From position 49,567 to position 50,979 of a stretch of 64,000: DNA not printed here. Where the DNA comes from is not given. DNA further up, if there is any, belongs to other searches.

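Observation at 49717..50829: Geranylgeranyl-reductase paralog positioned next to aglB: candidate dolichol reductase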

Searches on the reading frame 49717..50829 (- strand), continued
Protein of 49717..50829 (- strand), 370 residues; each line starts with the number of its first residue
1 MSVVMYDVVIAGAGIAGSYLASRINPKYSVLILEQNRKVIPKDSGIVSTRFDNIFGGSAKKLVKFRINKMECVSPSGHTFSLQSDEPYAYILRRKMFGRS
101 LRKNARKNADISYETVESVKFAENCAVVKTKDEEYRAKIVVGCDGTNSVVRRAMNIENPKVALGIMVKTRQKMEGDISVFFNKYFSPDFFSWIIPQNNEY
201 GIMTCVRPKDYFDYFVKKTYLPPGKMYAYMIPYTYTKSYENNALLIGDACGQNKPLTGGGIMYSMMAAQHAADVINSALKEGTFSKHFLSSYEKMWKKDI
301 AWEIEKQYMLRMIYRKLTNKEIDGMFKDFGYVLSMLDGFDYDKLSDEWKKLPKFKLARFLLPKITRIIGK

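Call 88: list_cluster_members(proteins=[P0187, P0198, P0206, P0213, P0215, P0240, P0254, P0277, P0299, P0306])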
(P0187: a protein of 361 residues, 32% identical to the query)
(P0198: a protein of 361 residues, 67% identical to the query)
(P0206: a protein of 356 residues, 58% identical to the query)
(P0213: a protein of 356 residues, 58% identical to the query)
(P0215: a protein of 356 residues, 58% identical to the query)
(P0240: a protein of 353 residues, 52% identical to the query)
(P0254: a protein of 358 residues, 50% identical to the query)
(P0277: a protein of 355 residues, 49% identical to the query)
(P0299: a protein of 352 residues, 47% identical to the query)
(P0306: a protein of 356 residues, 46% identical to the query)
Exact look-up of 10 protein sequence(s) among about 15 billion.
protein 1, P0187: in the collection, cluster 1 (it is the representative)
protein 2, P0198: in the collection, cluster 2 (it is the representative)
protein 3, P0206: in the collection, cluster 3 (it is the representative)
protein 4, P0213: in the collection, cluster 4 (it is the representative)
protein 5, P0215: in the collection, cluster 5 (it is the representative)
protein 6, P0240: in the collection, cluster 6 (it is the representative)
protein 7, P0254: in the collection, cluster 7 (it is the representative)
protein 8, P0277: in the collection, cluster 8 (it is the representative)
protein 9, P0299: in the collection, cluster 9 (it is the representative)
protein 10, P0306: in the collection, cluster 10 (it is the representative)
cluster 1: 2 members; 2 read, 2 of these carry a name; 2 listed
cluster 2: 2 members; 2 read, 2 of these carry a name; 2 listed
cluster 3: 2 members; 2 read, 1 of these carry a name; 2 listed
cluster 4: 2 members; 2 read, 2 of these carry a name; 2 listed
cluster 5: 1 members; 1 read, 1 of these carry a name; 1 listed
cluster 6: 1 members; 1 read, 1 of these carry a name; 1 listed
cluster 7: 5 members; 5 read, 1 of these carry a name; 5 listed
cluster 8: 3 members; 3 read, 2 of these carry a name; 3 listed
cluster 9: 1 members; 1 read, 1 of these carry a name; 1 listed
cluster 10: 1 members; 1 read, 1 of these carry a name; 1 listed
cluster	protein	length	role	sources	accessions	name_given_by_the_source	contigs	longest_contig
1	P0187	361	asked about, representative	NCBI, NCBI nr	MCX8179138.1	MAG: NAD(P)/FAD-dependent oxidoreductase [Candidatus Aenigmarchaeota archaeon] | NAD(P)/FAD-dependent oxidoreductase [Candidatus Aenigmarchaeota archaeon]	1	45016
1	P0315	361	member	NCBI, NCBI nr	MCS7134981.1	MAG: NAD(P)/FAD-dependent oxidoreductase [Candidatus Aenigmarchaeota archaeon] | NAD(P)/FAD-dependent oxidoreductase [Candidatus Aenigmarchaeota archaeon]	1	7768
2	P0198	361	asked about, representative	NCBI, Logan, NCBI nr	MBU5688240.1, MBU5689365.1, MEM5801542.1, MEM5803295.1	MAG: NAD(P)/FAD-dependent oxidoreductase [Candidatus Aenigmarchaeota archaeon] | NAD(P)/FAD-dependent oxidoreductase [Candidatus Aenigmarchaeota archaeon]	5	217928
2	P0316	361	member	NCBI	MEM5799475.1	MAG: NAD(P)/FAD-dependent oxidoreductase [Candidatus Aenigmatarchaeota archaeon]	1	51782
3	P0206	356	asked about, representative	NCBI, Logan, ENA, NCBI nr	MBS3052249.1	MAG: NAD(P)/FAD-dependent oxidoreductase [Candidatus Aenigmarchaeota archaeon] | NAD(P)/FAD-dependent oxidoreductase [Candidatus Aenigmarchaeota archaeon]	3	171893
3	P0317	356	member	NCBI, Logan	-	-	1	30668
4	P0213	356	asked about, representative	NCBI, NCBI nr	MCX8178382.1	MAG: NAD(P)/FAD-dependent oxidoreductase [Candidatus Aenigmarchaeota archaeon] | NAD(P)/FAD-dependent oxidoreductase [Candidatus Aenigmarchaeota archaeon]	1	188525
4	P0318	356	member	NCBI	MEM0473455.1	MAG: NAD(P)/FAD-dependent oxidoreductase [Candidatus Aenigmatarchaeota archaeon]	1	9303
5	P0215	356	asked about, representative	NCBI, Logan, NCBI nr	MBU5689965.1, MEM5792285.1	MAG: NAD(P)/FAD-dependent oxidoreductase [Candidatus Aenigmatarchaeota archaeon] | NAD(P)/FAD-dependent oxidoreductase [Candidatus Aenigmarchaeota archaeon]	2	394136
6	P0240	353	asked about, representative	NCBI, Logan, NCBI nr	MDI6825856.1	MAG: NAD(P)/FAD-dependent oxidoreductase [Candidatus Aenigmarchaeota archaeon] | NAD(P)/FAD-dependent oxidoreductase [Candidatus Aenigmarchaeota archaeon]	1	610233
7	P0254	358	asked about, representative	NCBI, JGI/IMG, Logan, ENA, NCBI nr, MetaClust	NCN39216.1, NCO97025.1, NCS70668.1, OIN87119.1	MAG: hypothetical protein COY38_03245 [Candidatus Aenigmarchaeota archaeon ... | NAD(P)/FAD-dependent oxidoreductase [Candidatus Aenigmarchaeota archaeon] | \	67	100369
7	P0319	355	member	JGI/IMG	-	-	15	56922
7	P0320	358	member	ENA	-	-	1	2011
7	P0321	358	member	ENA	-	-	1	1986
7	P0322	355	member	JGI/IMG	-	-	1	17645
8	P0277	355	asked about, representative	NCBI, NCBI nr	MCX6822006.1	MAG: NAD(P)/FAD-dependent oxidoreductase [Candidatus Aenigmarchaeota archaeon] | NAD(P)/FAD-dependent oxidoreductase [Candidatus Aenigmarchaeota archaeon]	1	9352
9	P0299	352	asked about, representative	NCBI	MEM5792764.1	MAG: NAD(P)/FAD-dependent oxidoreductase [Candidatus Aenigmatarchaeota archaeon]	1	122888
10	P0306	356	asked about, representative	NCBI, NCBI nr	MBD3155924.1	MAG: geranylgeranyl reductase family protein [Candidatus Aenigmarchaeota archaeon] | geranylgeranyl reductase family protein [Candidatus Aenigmarchaeota archaeon]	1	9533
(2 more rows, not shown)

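Call 90: search_protein_families(library=pfam, proteins=[L045:11066-11869:-, L045:11875-12552:-, L045:12530-14647:+, L045:15072-16805:+, L042:8089-9489:+, L042:6916-8049:+, L042:10657-11223:+, L042:11253-12458:+, L070:9839-10828:-, L070:8012-8731:-], max_evalue=0.001)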
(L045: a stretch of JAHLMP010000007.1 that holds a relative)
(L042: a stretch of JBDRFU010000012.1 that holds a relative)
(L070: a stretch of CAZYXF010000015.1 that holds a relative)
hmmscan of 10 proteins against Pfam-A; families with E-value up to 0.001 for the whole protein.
L045:11066-11869:- (267 aa): 2 families
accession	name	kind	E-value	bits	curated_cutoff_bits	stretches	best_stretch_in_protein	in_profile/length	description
PF00483.29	NTP_transferase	-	1.2e-17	64.8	21.2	1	18-252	2-235/245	Nucleotidyl transferase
PF12804.13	NTP_transf_3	-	1.4e-13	51.8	27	1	18-136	1-104/160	MobA-like NTP transferase domain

L045:11875-12552:- (225 aa): 4 families
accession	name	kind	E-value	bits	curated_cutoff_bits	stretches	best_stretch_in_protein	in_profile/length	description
PF02834.22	LigT_PEase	-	2.3e-26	92.2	23.3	2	59-137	1-87/87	LigT like Phosphoesterase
PF13563.12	2_5_RNA_ligase2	-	3.3e-13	50.4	27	1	64-204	4-145/152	2'-5' RNA ligase superfamily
PF10469.15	AKAP7_NLS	-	2.1e-11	44.5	24.4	1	58-209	6-192/208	AKAP7 2'5' RNA ligase-like domain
PF09749.15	HVSL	-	2.2e-05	24.4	26.8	1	72-181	65-202/242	Uncharacterised conserved protein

L045:12530-14647:+ (705 aa): 2 families
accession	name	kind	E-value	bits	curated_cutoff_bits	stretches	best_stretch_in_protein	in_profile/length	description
PF13597.11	NRDD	-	7e-208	692.3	26.2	1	124-699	1-562/562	Anaerobic ribonucleoside-triphosphate reductase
PF03477.21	ATP-cone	-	2.7e-24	86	25.8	1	6-98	2-88/88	ATP cone domain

L045:15072-16805:+ (577 aa): 5 families
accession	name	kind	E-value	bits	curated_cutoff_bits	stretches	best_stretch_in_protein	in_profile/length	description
PF00009.33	GTP_EFTU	-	6.7e-35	120.8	26.5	1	8-210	5-183/188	Elongation factor Tu GTP binding domain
PF14578.12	GTP_EFTU_D4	-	4.8e-25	87.7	23.8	1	455-541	2-85/86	Elongation factor Tu domain 4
PF11987.13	IF-2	-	1.5e-16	60.8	27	1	342-433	22-116/117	Translation-initiation factor 2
PF01926.29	MMR_HSR1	-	1.2e-08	35.5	21.9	1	9-129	2-113/113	50S ribosome-binding GTPase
PF08477.19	Roc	-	6.5e-06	26.8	27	1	9-131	2-119/119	Ras of Complex, Roc, domain of DAPkinase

L042:8089-9489:+ (466 aa): 4 families
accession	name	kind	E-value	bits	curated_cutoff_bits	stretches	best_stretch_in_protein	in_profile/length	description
PF13570.13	Beta-prop_ACSF4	-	2.1e-60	205.3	133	2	56-212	99-260/329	Beta-alanine-activating enzyme, beta-propeller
PF13360.13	PQQ_2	-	1.1e-30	107.5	27.6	3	247-374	3-137/233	Outer membrane protein assembly factor BamB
PF25292.1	Beta-prop_CGLA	-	2.6e-19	70.3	26.8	3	141-201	46-110/316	Lambda-carrageenase beta-propeller domain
PF01011.28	PQQ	-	2.9e-06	26.7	26.7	0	60-89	57-86/595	Glucose/ethanol/alcohol dehydrogenase, beta-propeller domain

L042:6916-8049:+ (377 aa): 1 family
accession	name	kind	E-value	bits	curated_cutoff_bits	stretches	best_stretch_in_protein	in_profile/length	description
PF25011.1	VSR_TRX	-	0.0002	21.6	27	1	210-282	82-156/208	Vacuolar sorting receptor thioredoxin-like domain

L042:10657-11223:+ (188 aa): 1 family
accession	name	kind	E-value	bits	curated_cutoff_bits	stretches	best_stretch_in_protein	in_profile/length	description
PF00293.34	NUDIX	-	4.5e-12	46.6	21.1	1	51-161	2-118/134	NUDIX domain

L042:11253-12458:+ (401 aa): 4 families
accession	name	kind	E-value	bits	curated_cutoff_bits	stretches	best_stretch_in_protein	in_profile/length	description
PF00266.25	Aminotran_5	-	3e-122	408.6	21.5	1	23-390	1-371/371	Aminotransferase class-V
PF01041.23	DegT_DnrJ_EryC1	-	1.3e-05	25.1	19.8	1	70-199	29-151/360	DegT/DnrJ/EryC1/StrS aminotransferase family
PF01212.27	Beta_elim_lyase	-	2.3e-05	24.3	27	1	67-238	34-218/288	Beta-eliminating lyase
PF03841.19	SelA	-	0.00059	19.4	22.8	0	178-240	161-234/367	L-seryl-tRNA selenium transferase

L070:9839-10828:- (329 aa): 1 family
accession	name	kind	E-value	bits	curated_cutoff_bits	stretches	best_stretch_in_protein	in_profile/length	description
PF01456.22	Mucin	-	8.3e-06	26.3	34.7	1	47-95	44-92/143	Mucin-like glycoprotein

L070:8012-8731:- (239 aa): 3 families
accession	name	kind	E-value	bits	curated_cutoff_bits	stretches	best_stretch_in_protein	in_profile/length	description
PF01381.28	HTH_3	-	3.1e-13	50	23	1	31-78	1-47/55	Helix-turn-helix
PF12844.13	HTH_19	-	5e-08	33.2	30.2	1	28-77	1-49/64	Helix-turn-helix domain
PF13560.12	HTH_31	-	7.1e-05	23.5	27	1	28-76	3-51/64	Helix-turn-helix domain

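Call 91: list_cluster_members(proteins=[P0001, P0009, P0012, P0035, P0058, P0077, P0079, P0090, P0110, P0030])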
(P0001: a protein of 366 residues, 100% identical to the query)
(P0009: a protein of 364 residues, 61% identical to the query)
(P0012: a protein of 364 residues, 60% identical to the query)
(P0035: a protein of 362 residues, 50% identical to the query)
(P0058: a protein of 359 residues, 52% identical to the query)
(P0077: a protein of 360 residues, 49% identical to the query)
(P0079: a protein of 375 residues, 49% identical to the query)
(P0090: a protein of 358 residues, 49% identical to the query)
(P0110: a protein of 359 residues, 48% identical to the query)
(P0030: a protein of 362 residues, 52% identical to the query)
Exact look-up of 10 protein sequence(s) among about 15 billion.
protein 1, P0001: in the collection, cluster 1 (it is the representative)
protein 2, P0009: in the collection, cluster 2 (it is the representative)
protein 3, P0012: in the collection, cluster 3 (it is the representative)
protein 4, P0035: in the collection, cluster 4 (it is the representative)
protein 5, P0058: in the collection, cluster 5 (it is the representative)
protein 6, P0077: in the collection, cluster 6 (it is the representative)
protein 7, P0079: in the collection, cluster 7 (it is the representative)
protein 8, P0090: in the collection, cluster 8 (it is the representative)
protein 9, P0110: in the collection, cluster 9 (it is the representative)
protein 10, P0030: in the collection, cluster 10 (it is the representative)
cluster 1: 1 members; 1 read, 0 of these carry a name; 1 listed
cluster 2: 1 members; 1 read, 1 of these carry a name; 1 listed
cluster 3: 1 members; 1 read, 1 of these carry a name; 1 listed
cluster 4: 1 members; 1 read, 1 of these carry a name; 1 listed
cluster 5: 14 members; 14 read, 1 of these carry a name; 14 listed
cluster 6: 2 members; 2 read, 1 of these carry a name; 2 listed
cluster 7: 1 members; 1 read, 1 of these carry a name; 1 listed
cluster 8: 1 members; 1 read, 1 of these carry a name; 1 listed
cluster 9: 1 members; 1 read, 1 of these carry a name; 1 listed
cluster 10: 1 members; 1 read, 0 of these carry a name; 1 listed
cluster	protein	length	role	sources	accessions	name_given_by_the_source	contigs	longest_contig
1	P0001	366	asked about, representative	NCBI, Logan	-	-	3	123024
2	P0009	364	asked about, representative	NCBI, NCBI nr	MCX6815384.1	MAG: NAD(P)/FAD-dependent oxidoreductase [Candidatus Aenigmarchaeota archaeon] | NAD(P)/FAD-dependent oxidoreductase [Candidatus Aenigmarchaeota archaeon]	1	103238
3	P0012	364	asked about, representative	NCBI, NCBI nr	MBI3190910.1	NAD(P)/FAD-dependent oxidoreductase [archaeon]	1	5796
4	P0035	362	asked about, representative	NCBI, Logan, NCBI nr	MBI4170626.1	MAG: NAD(P)/FAD-dependent oxidoreductase [Candidatus Aenigmarchaeota archaeon] | NAD(P)/FAD-dependent oxidoreductase [Candidatus Aenigmarchaeota archaeon]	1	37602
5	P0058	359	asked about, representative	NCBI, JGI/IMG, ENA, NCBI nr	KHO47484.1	MAG: geranylgeranyl reductase [archaeon GW2011_AR5]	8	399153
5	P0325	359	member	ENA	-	-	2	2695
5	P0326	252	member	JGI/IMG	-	-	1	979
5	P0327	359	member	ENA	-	-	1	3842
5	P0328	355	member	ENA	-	-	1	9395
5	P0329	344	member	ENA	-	-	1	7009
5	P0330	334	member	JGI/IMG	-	-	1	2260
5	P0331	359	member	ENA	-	-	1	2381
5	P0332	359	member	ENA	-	-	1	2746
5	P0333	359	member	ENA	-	-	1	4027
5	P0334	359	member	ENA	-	-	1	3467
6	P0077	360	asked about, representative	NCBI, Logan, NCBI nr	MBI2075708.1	MAG: hypothetical protein HYT72_00480 [Candidatus Aenigmarchaeota archaeon] | hypothetical protein [Candidatus Aenigmarchaeota archaeon]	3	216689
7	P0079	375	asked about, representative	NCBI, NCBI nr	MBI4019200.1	MAG: NAD(P)/FAD-dependent oxidoreductase [Candidatus Aenigmarchaeota archaeon] | NAD(P)/FAD-dependent oxidoreductase [Candidatus Aenigmarchaeota archaeon]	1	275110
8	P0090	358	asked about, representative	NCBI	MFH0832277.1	MAG: NAD(P)/FAD-dependent oxidoreductase [Candidatus Aenigmatarchaeota archaeon]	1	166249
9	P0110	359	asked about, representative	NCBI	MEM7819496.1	MAG: NAD(P)/FAD-dependent oxidoreductase [Candidatus Aenigmatarchaeota archaeon]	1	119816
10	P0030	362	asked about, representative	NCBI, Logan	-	-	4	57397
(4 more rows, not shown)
